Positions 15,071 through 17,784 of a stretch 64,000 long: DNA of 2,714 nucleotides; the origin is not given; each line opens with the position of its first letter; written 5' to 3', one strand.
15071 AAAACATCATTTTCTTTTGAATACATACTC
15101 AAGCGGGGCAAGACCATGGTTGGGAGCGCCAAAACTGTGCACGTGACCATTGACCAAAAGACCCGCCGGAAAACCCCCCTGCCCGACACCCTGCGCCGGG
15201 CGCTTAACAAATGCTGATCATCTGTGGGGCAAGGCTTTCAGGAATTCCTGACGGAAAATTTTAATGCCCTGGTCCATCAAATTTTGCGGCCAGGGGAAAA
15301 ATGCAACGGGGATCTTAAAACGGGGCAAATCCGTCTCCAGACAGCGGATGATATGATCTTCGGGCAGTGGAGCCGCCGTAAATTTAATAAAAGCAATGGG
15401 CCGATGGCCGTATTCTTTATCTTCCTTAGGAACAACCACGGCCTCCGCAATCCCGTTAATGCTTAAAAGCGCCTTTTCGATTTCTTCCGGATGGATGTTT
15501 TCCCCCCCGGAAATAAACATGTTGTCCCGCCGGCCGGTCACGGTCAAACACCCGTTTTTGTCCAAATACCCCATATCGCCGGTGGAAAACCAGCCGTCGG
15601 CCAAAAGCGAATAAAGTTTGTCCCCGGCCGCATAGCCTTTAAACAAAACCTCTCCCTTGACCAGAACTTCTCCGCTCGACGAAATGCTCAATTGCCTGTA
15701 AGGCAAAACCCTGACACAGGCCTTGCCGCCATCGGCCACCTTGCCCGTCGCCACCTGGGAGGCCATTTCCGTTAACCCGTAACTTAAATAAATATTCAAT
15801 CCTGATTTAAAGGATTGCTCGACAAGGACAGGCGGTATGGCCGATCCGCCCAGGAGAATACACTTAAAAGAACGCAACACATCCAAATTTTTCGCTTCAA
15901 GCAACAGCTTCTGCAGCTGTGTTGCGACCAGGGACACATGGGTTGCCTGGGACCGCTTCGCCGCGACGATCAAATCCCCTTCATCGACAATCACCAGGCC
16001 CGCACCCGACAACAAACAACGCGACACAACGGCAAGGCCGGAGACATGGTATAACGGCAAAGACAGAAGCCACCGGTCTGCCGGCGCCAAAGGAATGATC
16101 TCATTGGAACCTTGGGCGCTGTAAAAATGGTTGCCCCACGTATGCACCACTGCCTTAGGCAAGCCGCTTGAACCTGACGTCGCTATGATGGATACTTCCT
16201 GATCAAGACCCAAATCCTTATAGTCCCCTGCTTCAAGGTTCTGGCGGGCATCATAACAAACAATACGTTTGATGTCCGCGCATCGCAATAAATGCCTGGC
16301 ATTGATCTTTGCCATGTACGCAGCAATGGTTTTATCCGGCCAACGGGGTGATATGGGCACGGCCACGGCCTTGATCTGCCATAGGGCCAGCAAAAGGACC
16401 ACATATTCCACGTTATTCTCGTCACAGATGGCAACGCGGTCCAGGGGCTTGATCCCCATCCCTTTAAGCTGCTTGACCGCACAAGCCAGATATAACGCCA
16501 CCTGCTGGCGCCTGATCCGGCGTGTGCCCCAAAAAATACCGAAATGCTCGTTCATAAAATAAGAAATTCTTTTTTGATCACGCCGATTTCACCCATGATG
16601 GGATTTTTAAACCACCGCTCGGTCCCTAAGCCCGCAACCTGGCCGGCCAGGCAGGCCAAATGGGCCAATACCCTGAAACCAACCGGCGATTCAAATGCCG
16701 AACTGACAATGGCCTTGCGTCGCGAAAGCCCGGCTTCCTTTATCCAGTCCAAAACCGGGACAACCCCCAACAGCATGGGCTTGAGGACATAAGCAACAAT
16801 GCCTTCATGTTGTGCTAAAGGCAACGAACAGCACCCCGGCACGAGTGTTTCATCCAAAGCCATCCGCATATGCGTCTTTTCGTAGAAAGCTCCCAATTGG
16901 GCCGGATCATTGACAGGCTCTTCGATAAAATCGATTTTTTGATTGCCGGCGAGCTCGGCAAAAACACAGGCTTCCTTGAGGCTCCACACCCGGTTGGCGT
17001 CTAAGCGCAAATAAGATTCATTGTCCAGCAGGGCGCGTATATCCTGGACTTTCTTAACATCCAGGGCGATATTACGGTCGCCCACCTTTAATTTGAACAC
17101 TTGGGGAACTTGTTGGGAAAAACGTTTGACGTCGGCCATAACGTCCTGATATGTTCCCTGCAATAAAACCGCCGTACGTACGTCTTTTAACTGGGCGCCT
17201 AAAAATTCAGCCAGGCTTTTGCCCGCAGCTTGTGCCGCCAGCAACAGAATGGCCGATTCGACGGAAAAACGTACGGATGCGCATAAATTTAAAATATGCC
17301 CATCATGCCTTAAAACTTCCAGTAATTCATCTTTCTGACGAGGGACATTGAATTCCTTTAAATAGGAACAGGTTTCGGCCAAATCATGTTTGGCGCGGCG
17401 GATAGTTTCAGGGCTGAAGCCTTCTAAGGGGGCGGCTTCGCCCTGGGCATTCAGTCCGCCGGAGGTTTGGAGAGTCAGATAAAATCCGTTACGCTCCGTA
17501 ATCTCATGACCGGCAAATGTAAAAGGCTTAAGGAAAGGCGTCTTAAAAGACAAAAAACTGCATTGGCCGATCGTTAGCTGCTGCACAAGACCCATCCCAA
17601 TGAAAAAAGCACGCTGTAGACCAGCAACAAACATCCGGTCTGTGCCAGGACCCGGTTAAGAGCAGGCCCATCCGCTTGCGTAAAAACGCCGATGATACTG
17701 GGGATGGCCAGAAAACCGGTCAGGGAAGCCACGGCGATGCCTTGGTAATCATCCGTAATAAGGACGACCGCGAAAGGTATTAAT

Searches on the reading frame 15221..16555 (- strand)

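Call 72: search_protein_families(library=pfam, proteins=[window:15221-16555:-], max_evalue=0.00001)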
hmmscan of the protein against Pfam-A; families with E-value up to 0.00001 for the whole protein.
window:15221-16555:- (445 aa): 2 families
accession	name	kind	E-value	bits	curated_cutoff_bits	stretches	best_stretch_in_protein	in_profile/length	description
PF00501.34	AMP-binding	-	1.3e-40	139.9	29.9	1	28-308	36-383/384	AMP-binding enzyme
PF13193.12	AMP-binding_C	-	1e-06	30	24.5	1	358-418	1-62/76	AMP-binding enzyme C-terminal domain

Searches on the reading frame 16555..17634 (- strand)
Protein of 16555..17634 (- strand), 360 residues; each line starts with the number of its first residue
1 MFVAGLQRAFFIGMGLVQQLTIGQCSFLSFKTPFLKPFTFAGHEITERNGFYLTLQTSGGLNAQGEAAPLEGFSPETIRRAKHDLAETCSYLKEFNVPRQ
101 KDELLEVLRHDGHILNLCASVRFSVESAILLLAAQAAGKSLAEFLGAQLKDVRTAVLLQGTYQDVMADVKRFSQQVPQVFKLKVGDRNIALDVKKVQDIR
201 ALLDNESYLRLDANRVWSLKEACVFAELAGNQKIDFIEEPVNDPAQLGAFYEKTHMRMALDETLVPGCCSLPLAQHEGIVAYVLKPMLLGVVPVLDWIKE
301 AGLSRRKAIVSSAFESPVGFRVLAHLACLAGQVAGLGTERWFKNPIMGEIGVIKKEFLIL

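Call 72: search_protein_families(library=pfam, proteins=[window:16555-17634:-], max_evalue=0.00001)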
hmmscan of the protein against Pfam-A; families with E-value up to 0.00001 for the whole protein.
window:16555-17634:- (360 aa): 2 families
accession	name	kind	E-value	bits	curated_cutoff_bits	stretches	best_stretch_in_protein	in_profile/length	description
PF13378.12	MR_MLE_C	-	6.6e-14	52.6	29.4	1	168-265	5-106/219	Enolase C-terminal domain-like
PF21508.2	MenC_N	-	2.6e-06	27.9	27.3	1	30-90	9-68/94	MenC, N-terminal domain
